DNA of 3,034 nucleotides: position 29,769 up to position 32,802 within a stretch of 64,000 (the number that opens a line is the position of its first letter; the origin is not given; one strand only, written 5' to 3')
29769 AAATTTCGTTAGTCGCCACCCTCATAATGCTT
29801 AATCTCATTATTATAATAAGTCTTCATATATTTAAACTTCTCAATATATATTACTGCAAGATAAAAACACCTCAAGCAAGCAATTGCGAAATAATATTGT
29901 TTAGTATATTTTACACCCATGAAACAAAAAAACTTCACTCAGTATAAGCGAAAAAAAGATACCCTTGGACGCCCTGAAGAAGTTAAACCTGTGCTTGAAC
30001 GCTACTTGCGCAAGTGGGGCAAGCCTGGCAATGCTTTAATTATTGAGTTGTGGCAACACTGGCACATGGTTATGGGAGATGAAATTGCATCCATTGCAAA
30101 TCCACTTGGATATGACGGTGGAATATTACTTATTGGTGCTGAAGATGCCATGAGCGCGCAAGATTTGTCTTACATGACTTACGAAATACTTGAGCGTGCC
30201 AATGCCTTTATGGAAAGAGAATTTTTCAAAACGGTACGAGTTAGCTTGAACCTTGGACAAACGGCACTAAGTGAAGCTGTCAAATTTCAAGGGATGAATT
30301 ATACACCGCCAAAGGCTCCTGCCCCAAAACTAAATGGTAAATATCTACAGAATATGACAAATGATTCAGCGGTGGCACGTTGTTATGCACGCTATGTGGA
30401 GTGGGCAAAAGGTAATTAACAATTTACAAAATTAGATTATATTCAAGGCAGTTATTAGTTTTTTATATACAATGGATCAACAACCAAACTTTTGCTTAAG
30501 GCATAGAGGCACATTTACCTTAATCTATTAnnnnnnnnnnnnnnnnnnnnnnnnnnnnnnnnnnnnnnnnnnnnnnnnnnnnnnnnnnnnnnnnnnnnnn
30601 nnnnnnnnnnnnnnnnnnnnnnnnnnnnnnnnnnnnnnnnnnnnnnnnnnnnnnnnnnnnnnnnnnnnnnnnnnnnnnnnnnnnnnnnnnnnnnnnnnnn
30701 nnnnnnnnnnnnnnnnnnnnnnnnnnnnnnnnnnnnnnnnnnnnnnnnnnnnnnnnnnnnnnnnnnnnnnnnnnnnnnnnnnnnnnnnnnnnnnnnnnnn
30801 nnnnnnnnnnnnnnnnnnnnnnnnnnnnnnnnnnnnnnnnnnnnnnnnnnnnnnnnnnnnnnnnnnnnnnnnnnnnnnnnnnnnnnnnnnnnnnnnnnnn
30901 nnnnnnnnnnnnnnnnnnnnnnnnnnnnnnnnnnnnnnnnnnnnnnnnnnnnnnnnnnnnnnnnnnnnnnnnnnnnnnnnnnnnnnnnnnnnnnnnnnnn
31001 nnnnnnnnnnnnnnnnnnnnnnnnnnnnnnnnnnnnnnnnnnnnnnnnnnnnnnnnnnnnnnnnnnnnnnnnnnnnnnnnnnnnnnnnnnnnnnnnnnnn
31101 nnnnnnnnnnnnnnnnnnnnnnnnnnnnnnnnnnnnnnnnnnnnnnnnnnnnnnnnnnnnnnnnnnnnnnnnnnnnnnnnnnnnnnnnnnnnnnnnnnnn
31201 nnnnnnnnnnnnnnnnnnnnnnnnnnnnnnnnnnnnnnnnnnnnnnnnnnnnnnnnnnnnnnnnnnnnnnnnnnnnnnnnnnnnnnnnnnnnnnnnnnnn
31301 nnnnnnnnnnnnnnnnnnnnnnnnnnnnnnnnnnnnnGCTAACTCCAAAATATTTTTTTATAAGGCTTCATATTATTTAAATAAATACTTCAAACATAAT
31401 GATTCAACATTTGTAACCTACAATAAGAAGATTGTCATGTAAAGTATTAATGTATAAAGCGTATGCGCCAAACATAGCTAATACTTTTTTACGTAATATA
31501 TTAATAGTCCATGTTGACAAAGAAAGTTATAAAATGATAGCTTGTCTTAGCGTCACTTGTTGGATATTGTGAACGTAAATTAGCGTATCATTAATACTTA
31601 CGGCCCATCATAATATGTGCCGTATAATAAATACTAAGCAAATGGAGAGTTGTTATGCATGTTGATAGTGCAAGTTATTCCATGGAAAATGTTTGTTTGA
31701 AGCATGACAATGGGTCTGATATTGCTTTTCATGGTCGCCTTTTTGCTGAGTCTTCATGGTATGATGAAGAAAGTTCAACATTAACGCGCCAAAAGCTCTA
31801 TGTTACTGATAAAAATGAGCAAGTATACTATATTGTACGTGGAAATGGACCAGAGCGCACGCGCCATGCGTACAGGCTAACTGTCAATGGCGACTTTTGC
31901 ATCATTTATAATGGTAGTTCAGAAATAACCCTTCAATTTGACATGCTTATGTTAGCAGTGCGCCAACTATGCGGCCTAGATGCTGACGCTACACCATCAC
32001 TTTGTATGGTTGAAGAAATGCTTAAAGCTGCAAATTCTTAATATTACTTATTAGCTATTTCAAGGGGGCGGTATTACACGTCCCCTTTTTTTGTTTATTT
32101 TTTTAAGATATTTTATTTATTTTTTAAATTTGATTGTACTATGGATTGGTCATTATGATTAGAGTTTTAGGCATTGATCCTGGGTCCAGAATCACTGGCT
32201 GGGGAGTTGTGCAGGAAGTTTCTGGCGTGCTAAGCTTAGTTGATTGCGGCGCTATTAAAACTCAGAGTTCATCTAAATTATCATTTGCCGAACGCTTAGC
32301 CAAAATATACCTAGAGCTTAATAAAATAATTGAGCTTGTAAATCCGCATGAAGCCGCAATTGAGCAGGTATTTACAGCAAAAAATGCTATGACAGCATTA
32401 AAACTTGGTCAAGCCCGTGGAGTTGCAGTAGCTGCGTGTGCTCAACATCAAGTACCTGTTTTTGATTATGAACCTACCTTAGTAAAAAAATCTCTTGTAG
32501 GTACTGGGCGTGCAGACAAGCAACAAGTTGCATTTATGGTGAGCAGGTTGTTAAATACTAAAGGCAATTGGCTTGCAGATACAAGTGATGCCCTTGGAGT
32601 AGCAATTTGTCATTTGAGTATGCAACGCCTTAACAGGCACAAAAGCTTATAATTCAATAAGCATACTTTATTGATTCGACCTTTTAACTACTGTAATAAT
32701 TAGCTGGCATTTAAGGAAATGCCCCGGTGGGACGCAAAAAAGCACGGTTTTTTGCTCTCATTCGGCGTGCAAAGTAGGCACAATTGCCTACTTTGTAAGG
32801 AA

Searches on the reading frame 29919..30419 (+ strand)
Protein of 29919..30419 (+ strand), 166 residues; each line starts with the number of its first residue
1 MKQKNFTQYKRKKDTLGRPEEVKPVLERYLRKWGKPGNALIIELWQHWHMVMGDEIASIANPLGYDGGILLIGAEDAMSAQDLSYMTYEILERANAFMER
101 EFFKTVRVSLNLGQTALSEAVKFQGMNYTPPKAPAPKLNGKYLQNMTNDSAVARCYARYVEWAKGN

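Call 61: search_protein_families(library=pfam, proteins=[window:29919-30419:+], max_evalue=0.00001)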
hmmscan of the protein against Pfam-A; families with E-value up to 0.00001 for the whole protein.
window:29919-30419:+ (166 aa): 1 family
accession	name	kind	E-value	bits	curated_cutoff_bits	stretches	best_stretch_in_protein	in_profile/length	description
PF05258.17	DciA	-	2.4e-15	57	24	1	41-108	22-89/89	Dna[CI] antecedent, DciA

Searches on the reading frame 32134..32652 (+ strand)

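Call 93: search_protein_families(library=pfam, proteins=[window:32134-32652:+], max_evalue=0.000001)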
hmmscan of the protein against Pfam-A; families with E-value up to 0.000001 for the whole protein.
window:32134-32652:+ (172 aa): 1 family
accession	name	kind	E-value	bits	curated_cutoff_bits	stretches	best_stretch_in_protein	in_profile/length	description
PF02075.23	RuvC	-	3.1e-47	160.6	22.2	1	11-160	1-148/148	Crossover junction endodeoxyribonuclease RuvC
